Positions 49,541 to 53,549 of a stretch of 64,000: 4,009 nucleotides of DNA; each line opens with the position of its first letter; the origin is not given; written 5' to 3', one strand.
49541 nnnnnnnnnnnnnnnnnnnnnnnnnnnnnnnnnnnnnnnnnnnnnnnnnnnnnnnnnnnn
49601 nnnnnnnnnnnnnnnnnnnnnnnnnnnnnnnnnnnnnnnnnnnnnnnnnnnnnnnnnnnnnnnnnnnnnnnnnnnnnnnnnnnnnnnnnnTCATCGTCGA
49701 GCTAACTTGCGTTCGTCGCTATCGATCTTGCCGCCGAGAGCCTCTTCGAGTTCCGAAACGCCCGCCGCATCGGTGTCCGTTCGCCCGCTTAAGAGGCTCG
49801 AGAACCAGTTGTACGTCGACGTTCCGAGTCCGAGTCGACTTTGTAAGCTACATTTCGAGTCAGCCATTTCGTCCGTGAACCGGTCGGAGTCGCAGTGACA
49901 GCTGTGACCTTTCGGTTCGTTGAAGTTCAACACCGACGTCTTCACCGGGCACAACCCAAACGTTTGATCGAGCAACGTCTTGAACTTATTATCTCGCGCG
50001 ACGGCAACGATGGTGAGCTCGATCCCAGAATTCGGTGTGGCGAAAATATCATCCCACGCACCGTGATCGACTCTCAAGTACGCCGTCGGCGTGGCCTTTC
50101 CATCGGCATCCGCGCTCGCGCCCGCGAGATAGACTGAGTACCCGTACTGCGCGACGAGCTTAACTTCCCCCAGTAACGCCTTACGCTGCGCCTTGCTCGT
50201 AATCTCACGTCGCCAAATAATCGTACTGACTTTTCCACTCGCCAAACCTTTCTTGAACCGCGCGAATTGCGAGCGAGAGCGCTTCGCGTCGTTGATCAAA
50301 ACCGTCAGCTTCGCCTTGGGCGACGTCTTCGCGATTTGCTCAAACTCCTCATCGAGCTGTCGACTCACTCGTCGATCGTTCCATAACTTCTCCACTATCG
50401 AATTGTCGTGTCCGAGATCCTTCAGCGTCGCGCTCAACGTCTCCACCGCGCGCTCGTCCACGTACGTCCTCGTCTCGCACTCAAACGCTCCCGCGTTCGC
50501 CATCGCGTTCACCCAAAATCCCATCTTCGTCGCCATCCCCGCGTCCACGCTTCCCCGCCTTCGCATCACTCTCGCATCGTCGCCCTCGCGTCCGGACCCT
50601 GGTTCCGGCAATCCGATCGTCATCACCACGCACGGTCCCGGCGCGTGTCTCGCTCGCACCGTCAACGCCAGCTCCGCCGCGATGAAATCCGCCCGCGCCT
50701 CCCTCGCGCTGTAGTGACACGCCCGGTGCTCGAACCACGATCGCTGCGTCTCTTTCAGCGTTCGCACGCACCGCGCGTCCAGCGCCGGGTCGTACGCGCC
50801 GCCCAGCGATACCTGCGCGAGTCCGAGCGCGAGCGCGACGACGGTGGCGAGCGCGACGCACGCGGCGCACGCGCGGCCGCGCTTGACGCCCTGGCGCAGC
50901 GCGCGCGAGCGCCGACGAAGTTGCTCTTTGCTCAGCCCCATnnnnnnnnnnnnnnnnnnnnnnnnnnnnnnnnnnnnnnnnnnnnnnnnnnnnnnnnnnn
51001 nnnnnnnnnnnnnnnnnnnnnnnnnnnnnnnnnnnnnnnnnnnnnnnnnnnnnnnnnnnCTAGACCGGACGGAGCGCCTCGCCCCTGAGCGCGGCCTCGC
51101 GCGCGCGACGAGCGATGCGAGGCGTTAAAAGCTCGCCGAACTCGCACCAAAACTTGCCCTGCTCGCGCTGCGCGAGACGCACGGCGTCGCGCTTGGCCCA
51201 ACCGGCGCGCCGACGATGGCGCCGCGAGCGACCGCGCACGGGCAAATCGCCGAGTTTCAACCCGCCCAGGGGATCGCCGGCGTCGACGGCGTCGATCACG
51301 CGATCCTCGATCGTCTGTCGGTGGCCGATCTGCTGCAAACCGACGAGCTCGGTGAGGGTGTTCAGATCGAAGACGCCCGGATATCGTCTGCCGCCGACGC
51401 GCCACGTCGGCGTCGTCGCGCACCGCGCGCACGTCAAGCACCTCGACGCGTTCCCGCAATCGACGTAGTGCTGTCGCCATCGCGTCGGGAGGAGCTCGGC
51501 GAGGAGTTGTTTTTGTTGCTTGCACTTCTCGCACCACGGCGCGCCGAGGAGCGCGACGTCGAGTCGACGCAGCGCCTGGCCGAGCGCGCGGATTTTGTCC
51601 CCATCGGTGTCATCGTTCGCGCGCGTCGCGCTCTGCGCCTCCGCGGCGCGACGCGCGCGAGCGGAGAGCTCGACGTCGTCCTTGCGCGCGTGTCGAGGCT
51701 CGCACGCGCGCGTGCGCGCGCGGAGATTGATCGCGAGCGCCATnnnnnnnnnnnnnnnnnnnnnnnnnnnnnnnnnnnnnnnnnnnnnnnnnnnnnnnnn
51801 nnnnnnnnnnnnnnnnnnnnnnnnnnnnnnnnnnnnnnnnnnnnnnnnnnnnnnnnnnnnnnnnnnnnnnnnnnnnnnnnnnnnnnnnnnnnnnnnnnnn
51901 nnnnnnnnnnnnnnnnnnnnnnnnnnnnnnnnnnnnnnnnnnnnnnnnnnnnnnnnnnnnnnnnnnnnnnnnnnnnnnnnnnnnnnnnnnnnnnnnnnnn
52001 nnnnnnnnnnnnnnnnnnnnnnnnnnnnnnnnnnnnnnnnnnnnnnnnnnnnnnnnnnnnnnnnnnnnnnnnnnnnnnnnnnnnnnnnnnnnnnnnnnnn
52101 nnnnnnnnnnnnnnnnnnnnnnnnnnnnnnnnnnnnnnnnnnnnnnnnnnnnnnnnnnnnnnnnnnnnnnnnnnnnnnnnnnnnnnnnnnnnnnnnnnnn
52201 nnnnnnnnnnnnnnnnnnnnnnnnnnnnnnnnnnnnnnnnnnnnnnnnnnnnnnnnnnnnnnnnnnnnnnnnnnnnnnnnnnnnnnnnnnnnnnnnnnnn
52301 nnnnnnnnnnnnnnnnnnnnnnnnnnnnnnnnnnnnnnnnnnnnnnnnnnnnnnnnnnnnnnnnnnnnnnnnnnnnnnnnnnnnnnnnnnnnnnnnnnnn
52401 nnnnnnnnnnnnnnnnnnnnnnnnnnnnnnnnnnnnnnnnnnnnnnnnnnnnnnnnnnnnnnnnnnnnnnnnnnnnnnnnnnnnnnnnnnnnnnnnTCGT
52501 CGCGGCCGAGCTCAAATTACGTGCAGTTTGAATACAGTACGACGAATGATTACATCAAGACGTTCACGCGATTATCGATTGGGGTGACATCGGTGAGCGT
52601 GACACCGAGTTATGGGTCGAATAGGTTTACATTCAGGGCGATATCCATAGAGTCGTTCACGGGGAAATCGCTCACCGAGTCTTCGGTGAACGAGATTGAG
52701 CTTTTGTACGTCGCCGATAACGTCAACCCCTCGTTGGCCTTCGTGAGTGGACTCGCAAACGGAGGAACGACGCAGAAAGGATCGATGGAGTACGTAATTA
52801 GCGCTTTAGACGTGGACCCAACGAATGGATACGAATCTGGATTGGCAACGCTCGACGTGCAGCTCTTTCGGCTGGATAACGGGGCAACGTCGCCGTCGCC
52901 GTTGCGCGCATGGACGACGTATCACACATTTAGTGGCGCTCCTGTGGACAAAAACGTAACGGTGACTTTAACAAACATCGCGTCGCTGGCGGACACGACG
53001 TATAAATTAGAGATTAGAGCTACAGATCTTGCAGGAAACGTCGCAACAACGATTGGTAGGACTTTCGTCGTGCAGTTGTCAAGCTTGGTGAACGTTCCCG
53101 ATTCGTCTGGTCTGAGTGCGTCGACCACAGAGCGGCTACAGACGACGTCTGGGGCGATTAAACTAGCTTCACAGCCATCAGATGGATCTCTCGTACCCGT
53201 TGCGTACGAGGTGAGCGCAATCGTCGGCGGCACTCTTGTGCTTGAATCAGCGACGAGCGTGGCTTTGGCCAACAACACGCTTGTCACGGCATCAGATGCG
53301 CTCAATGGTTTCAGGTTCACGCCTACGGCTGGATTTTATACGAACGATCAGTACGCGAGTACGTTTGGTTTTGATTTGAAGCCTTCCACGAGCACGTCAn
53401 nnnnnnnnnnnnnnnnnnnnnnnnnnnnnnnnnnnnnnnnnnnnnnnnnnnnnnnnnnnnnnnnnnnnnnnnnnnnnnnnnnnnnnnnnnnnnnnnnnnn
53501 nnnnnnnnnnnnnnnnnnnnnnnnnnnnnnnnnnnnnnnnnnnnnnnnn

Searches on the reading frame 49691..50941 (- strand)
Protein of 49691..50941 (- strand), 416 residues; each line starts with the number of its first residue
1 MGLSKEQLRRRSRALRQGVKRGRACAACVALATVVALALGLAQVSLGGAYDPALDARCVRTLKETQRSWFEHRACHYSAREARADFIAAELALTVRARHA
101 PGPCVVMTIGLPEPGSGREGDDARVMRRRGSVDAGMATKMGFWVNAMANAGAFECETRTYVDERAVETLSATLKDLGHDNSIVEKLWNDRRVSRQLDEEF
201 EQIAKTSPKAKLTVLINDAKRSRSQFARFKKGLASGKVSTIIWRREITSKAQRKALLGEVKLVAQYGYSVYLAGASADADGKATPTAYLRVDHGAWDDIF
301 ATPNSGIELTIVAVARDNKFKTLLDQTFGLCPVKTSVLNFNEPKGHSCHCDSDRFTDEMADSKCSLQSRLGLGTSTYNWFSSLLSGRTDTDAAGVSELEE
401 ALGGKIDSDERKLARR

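Call 3: search_protein_families(library=pfam, proteins=[window:49691-50941:-], max_evalue=0.1)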
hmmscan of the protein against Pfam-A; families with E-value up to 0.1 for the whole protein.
window:49691-50941:- (416 aa): 1 family
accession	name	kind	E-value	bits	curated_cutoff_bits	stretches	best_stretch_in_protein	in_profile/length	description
PF09948.15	PpoB2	-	0.025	15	28.7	1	9-44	116-151/188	Copper chaperone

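Call 17: search_solved_structures(query=window:49691-50941:-, max_evalue=10, show_alignments=1)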
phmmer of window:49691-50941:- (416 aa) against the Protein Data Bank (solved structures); distinct sequences matched with E-value up to 10: 1.
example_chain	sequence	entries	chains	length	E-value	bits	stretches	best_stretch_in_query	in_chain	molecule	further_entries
4pmh_A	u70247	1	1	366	7.5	8.4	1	266-315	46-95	Pectinesterase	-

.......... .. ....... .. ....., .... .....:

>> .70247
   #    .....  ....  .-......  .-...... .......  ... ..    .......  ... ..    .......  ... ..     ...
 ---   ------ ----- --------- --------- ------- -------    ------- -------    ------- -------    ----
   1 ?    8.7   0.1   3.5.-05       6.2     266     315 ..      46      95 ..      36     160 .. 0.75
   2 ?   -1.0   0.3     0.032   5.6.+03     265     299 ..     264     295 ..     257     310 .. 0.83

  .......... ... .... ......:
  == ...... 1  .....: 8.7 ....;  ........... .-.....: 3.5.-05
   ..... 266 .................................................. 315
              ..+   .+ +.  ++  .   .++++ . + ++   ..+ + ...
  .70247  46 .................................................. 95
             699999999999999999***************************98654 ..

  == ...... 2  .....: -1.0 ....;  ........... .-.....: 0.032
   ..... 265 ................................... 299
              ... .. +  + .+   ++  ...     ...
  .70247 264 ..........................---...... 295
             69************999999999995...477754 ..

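Call 19: find_homologous_proteins(query=window:49691-50941:-, max_evalue=0.001)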
Query window:49691-50941:- (416 aa): 8 proteins with E <= 0.001 among 8000 candidates.
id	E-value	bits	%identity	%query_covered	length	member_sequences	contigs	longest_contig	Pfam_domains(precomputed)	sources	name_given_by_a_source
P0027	1.7e-273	924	100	100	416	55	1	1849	-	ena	-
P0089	1.3e-193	661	69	99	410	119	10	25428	-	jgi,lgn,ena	-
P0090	3.8e-178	610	70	97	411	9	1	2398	-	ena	-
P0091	2.0e-175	601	70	90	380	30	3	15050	-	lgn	-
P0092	7.2e-174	596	65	97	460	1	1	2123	-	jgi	jgi:hypothetical protein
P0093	6.0e-160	550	63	97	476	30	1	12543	-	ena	-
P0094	9.0e-156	537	62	97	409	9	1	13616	-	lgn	-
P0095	3.2e-102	360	65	64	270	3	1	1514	-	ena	-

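Call 22: search_protein_families(library=ncbifam, proteins=[window:49691-50941:-], max_evalue=0.1)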
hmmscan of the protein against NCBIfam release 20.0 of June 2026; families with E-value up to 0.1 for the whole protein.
window:49691-50941:- (416 aa): 0 families

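Call 26: predict_structure(alignment_id=A1)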
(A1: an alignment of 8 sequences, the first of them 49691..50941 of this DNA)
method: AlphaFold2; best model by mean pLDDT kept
length: 416 residues; sequences in the alignment: 8
mean_pLDDT: 59.0   pTM: 0.57
mean pLDDT of the five models: 59.0, 58.4, 58.3, 56.8, 45.9
residues with pLDDT >= 90: 6; 70-90: 133; 50-70: 124; < 50: 153
segments of 3 or more residues with pLDDT < 50: 43-63, 65-80, 276-284, 301-305, 326-416
pLDDT, mean of each block of 10 residues (from residue 1): 62 56 58 62 44 44 47 38 55 58 83 60 60 79 77 86 88 87 79 74 86 78 64 82 75 76 76 54 51 52 52 71 50 30 31 31 33 37 36 39 34 34
secondary structure, 60 per line:
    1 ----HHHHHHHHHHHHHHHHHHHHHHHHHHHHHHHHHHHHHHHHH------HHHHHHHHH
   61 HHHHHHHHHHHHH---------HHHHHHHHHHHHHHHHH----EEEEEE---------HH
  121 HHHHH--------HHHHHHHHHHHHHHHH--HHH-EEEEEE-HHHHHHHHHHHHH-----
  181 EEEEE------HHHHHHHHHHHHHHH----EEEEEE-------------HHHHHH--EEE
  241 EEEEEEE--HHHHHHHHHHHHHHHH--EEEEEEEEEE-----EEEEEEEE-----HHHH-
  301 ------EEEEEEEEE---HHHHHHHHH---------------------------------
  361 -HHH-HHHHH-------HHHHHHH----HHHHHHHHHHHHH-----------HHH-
elements in order: H5-45 H52-73 H83-99 E104-109 H119-125 H134-149 E156-161 H163-175 E181-185 H192-206 E211-216 H230-235 E238-247 H250-265 E268-277 E283-290 H296-299 E307-315 H319-327 H366-370 H378-384 H389-401

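Call 61: find_related_loci(query=A1, collection=viral_contigs, flank=3000)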
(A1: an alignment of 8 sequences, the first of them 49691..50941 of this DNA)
Query A1 (416 aa) in viral_contigs; peptide patterns used: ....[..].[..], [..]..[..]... (x = any residue, [..] = any of these).
164 stretches matched a pattern, but none encodes a relative of the query by tblastn (E <= 1e-3).

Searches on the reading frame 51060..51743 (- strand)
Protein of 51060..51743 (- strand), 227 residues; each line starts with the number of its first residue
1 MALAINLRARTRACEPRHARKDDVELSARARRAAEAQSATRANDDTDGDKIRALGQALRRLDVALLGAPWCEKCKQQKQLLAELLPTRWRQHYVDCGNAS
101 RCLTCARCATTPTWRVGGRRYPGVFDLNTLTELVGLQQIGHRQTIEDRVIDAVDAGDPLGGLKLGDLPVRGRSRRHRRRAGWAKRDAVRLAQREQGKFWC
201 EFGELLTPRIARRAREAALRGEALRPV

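Call 3: search_protein_families(library=pfam, proteins=[window:51060-51743:-], max_evalue=0.1)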
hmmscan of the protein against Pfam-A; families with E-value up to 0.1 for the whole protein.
window:51060-51743:- (227 aa): 1 family
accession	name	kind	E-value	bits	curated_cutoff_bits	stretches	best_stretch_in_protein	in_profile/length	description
PF04316.19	FlgM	-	0.018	15.7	25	1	22-58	1-37/55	Anti-sigma-28 factor, FlgM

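Call 16: search_solved_structures(query=window:51060-51743:-, max_evalue=10, show_alignments=2)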
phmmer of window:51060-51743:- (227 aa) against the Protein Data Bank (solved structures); distinct sequences matched with E-value up to 10: 4.
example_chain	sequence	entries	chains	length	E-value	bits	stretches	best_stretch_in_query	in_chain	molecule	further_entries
3kp8_A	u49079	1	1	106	2.2e-06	30.7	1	54-134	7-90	VKORC1/thioredoxin domain protein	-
3kp9_A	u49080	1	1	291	1.9e-05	27.5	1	54-133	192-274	VKORC1/thioredoxin domain protein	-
4nv2_A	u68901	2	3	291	1.9e-05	27.5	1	54-133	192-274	VKORC1/thioredoxin domain protein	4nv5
4nv6_A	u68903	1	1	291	0.00035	23.5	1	54-133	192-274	VKORC1/thioredoxin domain protein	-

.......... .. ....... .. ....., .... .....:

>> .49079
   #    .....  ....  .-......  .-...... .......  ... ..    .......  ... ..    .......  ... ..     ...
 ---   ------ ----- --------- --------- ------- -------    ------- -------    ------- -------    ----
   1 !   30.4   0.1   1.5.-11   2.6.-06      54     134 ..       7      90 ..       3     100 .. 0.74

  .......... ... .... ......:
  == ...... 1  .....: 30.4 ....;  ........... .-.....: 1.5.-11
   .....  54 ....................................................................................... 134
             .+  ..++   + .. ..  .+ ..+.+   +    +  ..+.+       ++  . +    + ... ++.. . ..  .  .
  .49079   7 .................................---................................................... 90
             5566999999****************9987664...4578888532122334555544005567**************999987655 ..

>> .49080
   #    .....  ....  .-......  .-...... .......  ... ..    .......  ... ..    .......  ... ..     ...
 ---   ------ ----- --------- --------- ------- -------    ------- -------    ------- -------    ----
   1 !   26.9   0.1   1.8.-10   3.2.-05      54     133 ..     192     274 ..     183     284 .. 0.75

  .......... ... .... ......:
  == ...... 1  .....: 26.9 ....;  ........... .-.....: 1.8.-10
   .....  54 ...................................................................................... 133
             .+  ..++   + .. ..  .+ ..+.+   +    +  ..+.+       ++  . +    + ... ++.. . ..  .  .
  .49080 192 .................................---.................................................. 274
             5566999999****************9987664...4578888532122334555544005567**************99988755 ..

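Call 22: search_protein_families(library=ncbifam, proteins=[window:51060-51743:-], max_evalue=0.1)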
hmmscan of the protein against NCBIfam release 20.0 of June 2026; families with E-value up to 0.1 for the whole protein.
window:51060-51743:- (227 aa): 2 families
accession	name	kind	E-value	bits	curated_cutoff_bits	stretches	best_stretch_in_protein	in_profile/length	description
TIGR03824.1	FlgM_jcvi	equivalog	0.014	16.1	40.75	1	19-59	38-78/98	flagellar biosynthesis anti-sigma factor FlgM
TIGR02936.1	fdxN_nitrog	equivalog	0.062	13.4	80.55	0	87-110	8-31/91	ferredoxin III, nif-specific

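Call 64: search_solved_structures(query=A5, max_evalue=1, show_alignments=0)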
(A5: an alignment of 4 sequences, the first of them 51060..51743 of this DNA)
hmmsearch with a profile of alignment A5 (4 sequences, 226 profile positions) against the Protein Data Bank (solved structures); distinct sequences matched with E-value up to 1: 6.
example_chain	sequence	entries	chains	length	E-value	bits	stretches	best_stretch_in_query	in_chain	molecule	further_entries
3kp8_A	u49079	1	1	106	5.4e-09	39.3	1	53-134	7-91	VKORC1/thioredoxin domain protein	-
4nv2_A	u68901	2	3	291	5.2e-08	36.1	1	53-132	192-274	VKORC1/thioredoxin domain protein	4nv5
3kp9_A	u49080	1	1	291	5.2e-08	36.1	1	53-132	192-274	VKORC1/thioredoxin domain protein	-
4nv6_A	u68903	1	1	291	1.7e-06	31.2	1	53-132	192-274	VKORC1/thioredoxin domain protein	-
3aps_A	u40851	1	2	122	0.092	15.6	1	66-111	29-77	DnaJ homolog subfamily C member 10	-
1trs_A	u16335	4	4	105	0.74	12.7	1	49-114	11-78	THIOREDOXIN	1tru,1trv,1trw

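Call 65: search_protein_families(library=pfam, alignment_id=A5, max_evalue=1)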
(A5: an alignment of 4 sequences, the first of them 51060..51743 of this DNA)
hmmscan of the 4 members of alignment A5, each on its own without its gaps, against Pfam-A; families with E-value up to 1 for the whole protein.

A. member 1, window:51060-51743:- (227 aa): 1 family
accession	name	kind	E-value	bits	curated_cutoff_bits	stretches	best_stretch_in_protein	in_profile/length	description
PF04316.19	FlgM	-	0.018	15.7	25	1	22-58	1-37/55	Anti-sigma-28 factor, FlgM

B. families by the number of members that match (of 4 scanned): 1 family
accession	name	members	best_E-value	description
PF04316.19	FlgM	1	0.018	Anti-sigma-28 factor, FlgM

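Call 73: find_related_loci(query=A5, collection=metagenome_contigs, flank=8000)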
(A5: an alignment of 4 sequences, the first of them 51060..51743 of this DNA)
Query A5 (227 aa) in metagenome_contigs; peptide patterns used: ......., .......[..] (x = any residue, [..] = any of these).
178 stretches matched a pattern; 63 encode a relative of the query (tblastn E <= 1e-3); 62 distinct loci.
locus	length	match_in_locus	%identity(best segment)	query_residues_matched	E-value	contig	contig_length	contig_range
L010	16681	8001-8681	100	1-227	1e-147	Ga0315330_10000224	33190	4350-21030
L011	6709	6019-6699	100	1-227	7e-148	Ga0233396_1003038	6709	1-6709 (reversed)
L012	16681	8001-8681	100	1-227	3e-147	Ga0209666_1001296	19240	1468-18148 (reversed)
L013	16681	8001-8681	100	1-227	1e-146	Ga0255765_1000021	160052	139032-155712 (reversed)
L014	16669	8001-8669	69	3-227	7e-91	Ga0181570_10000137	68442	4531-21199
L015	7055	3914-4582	68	3-227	2e-90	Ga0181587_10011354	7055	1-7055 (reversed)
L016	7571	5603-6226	70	1-210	6e-85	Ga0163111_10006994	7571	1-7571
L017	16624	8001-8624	70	1-210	8e-85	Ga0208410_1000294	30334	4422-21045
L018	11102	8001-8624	70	1-210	8e-85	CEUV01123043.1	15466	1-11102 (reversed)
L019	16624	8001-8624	70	1-210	8e-85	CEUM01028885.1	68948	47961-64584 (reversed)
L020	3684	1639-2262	70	1-210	5e-85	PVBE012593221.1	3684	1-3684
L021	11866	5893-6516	70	1-210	1e-84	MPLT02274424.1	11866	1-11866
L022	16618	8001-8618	71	1-208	3e-84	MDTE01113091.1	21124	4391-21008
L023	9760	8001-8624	70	1-210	1e-82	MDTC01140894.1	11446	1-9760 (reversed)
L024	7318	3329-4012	67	3-227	2e-82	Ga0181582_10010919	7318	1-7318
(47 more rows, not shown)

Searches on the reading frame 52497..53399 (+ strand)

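Call 41: search_protein_families(library=pfam, proteins=[window:52497-53399:+], max_evalue=0.5)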
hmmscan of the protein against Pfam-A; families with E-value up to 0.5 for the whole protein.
seq(301 aa): 2 families
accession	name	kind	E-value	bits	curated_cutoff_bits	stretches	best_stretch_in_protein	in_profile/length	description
PF19077.6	Big_13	-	0.00013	22.8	27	1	148-186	56-94/102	Bacterial Ig-like domain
PF12245.14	Big_3_2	-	0.042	14.5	23.3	1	163-192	92-120/122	Bacterial Ig-like domain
